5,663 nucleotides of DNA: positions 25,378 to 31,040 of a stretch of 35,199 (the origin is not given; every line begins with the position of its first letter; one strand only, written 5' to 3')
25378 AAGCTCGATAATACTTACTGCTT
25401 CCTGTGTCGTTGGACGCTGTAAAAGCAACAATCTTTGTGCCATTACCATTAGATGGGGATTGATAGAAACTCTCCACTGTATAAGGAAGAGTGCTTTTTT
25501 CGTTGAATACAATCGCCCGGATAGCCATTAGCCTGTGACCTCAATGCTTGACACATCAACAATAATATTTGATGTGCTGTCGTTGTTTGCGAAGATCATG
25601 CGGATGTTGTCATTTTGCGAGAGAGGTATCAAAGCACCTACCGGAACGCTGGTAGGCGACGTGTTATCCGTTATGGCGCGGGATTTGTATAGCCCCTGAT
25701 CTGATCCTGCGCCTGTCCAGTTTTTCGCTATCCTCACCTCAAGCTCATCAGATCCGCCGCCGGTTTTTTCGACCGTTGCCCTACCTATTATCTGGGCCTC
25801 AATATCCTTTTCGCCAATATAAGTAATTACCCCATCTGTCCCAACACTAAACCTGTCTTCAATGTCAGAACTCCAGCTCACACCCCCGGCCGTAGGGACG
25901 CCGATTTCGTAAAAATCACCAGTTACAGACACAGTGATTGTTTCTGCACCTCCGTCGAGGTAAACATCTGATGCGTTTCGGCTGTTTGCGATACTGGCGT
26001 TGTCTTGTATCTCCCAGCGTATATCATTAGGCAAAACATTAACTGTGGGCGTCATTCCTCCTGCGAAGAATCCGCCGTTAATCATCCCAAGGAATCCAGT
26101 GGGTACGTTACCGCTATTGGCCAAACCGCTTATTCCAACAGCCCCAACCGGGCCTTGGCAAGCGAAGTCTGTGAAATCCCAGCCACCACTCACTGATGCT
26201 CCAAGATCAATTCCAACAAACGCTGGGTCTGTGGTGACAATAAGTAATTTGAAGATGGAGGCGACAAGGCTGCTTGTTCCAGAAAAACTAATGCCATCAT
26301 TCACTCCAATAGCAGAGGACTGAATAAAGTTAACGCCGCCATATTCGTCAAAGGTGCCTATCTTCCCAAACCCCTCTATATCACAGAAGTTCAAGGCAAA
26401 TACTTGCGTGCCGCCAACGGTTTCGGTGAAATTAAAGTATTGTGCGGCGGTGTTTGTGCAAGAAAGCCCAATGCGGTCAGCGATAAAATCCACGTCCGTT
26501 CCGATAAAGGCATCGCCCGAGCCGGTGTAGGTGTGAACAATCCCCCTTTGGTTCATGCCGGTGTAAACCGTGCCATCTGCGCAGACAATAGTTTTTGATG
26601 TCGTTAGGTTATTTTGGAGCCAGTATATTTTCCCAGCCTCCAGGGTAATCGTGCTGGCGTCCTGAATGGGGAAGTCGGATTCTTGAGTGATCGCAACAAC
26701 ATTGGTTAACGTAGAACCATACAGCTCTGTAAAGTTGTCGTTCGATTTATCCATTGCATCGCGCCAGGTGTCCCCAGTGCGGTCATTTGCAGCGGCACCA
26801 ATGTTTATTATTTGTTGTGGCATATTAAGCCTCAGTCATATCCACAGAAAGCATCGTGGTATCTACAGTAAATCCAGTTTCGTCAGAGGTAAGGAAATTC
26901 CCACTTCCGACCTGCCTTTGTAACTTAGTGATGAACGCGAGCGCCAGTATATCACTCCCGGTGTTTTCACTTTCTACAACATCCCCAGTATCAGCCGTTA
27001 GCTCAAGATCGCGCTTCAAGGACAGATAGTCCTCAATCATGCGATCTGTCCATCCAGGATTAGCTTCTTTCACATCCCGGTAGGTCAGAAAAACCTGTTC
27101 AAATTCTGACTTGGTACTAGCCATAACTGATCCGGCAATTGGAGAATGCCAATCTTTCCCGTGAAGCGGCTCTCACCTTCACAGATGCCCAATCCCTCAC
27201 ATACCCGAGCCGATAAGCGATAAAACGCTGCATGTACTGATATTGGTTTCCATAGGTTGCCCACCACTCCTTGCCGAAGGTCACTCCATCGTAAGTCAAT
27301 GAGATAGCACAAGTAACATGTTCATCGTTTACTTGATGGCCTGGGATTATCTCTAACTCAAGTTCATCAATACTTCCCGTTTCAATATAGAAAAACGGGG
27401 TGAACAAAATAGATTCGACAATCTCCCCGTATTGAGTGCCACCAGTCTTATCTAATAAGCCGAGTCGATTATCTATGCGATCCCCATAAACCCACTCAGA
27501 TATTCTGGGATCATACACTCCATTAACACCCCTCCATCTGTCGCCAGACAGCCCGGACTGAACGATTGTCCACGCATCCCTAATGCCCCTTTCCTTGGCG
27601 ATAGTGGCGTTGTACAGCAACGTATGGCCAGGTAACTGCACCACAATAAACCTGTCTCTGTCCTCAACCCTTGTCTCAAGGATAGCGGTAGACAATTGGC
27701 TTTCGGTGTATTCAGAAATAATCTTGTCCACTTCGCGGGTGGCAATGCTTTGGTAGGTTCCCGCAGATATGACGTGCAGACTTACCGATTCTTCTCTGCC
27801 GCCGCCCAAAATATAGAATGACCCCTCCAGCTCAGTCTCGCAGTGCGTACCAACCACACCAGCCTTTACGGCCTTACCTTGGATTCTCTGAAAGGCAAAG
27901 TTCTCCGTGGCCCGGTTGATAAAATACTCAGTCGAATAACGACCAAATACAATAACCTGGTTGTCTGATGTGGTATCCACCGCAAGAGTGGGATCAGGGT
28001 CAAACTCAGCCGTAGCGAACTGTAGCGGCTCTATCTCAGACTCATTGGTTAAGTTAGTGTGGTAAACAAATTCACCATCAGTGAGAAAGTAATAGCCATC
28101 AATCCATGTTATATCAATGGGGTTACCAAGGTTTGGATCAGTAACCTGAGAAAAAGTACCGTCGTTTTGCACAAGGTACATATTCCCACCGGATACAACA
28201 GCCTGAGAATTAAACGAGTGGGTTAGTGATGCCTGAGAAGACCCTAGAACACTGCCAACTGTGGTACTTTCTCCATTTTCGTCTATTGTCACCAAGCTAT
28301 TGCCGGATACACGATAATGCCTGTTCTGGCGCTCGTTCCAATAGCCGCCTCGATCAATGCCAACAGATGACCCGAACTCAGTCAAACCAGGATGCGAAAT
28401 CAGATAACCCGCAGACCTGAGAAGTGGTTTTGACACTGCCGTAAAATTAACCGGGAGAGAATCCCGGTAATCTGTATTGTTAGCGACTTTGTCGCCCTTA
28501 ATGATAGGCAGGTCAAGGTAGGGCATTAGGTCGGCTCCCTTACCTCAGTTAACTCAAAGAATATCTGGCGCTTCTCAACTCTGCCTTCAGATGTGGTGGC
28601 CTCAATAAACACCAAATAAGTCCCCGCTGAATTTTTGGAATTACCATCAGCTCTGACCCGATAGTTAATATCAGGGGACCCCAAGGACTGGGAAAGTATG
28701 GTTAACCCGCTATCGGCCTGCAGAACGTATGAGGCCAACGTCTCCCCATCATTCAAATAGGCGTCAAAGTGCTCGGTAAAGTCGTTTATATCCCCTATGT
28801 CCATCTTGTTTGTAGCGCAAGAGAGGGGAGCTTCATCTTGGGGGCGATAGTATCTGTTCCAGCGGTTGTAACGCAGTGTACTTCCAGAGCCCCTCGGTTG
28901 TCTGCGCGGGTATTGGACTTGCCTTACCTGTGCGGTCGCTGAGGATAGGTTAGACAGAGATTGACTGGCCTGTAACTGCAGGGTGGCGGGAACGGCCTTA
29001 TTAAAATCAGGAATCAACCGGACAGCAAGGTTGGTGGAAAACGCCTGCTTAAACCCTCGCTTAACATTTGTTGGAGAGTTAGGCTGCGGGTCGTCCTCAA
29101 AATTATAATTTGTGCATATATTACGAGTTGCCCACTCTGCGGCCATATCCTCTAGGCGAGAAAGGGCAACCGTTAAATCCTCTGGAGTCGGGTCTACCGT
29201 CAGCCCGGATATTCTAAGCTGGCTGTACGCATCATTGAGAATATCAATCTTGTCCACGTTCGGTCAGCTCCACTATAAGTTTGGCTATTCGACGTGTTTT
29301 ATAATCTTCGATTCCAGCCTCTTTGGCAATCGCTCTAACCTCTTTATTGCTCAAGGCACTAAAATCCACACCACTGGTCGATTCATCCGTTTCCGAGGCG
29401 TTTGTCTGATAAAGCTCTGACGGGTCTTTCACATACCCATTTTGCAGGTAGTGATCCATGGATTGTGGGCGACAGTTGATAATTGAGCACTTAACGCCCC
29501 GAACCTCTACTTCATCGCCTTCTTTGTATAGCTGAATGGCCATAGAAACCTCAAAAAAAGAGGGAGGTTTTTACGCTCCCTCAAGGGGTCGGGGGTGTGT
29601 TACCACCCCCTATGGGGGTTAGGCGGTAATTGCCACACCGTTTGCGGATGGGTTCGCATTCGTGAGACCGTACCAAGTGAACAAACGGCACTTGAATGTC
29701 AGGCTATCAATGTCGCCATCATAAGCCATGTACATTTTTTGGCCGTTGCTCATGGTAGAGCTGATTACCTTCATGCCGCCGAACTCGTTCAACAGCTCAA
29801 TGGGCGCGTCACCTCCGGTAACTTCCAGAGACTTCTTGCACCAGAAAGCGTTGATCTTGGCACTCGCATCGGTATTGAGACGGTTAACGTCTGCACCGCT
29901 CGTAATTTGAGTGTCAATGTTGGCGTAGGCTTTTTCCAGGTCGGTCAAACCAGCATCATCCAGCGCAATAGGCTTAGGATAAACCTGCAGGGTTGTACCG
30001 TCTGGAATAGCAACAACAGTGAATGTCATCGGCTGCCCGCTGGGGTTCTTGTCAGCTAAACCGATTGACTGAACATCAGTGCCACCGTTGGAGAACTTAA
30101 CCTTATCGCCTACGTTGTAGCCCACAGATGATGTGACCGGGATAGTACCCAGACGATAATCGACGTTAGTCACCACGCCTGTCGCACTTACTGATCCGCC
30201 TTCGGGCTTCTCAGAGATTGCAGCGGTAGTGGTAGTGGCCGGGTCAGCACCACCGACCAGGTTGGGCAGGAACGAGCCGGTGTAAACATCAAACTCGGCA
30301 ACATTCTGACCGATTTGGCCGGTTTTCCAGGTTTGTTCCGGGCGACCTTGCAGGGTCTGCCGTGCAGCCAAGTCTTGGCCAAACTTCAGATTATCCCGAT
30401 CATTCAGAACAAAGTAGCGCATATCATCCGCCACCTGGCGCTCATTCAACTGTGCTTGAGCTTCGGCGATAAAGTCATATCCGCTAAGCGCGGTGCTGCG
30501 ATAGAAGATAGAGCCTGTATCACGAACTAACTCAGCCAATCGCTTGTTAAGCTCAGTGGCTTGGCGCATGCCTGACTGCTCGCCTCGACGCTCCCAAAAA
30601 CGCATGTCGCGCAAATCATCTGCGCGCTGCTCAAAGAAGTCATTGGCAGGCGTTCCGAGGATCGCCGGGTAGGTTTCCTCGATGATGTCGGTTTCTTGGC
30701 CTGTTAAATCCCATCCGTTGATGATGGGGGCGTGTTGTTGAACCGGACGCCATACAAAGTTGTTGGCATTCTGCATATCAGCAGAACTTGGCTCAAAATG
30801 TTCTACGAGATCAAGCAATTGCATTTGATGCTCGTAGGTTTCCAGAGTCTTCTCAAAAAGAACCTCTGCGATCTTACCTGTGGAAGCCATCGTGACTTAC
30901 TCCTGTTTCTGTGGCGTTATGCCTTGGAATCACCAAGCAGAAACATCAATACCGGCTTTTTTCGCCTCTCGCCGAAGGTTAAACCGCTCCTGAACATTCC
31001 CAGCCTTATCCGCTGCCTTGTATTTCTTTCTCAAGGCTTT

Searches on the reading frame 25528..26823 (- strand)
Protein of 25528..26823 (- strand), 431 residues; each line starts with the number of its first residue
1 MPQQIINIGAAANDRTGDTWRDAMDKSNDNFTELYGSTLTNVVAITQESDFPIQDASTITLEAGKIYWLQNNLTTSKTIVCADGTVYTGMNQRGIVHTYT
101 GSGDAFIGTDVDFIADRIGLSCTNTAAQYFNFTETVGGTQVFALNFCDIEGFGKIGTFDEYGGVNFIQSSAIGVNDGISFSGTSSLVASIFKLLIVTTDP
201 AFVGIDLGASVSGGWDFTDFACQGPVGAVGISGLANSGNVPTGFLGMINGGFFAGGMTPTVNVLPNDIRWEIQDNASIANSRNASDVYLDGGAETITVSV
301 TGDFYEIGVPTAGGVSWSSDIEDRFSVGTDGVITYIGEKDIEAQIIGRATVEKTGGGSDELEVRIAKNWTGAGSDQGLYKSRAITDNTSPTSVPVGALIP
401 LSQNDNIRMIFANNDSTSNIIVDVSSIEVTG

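Call 12: search_protein_families(library=phrogs, proteins=[window:25528-26823:-], max_evalue=0.001)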
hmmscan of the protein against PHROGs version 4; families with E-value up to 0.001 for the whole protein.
window:25528-26823:- (431 aa): 2 families
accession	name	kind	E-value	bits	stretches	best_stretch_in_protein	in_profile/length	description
phrog_677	-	tail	1.3e-10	42.3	1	1-104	1-109/412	baseplate wedge tail fiber protein connector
phrog_8859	-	unknown function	1.3e-07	32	1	1-44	1-44/400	-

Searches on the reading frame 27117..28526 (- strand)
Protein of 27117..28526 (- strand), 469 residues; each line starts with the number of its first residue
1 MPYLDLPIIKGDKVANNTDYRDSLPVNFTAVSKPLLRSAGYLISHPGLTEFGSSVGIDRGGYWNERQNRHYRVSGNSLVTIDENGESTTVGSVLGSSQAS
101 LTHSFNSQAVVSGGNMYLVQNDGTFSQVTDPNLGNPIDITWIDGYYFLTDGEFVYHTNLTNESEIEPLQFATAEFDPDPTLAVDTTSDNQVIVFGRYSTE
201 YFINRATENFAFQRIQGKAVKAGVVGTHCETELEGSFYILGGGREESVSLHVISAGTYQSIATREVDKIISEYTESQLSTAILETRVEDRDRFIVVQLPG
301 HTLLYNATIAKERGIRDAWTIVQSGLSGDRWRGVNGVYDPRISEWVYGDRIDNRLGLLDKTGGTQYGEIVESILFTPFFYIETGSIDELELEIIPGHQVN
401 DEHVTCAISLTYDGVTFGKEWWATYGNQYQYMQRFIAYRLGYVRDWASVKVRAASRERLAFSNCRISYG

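Call 12: search_protein_families(library=phrogs, proteins=[window:27117-28526:-], max_evalue=0.001)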
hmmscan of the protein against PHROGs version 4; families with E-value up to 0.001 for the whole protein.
window:27117-28526:- (469 aa): 1 family
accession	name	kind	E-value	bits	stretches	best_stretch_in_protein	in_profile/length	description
phrog_578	-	connector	7.7e-96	322.5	1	1-468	1-469/486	head closure Hc3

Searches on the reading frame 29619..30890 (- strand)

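Call 60: search_protein_families(library=phrogs, proteins=[window:29619-30890:-], max_evalue=0.00001)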
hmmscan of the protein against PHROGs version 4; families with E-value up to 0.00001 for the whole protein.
window:29619-30890:- (423 aa): 2 families
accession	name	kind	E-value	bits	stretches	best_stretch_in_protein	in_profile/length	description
phrog_283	-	head and packaging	1.2e-41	144.3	1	5-420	7-381/385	major head protein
phrog_22632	-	head and packaging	1.3e-31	111.4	1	5-203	6-212/226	head protein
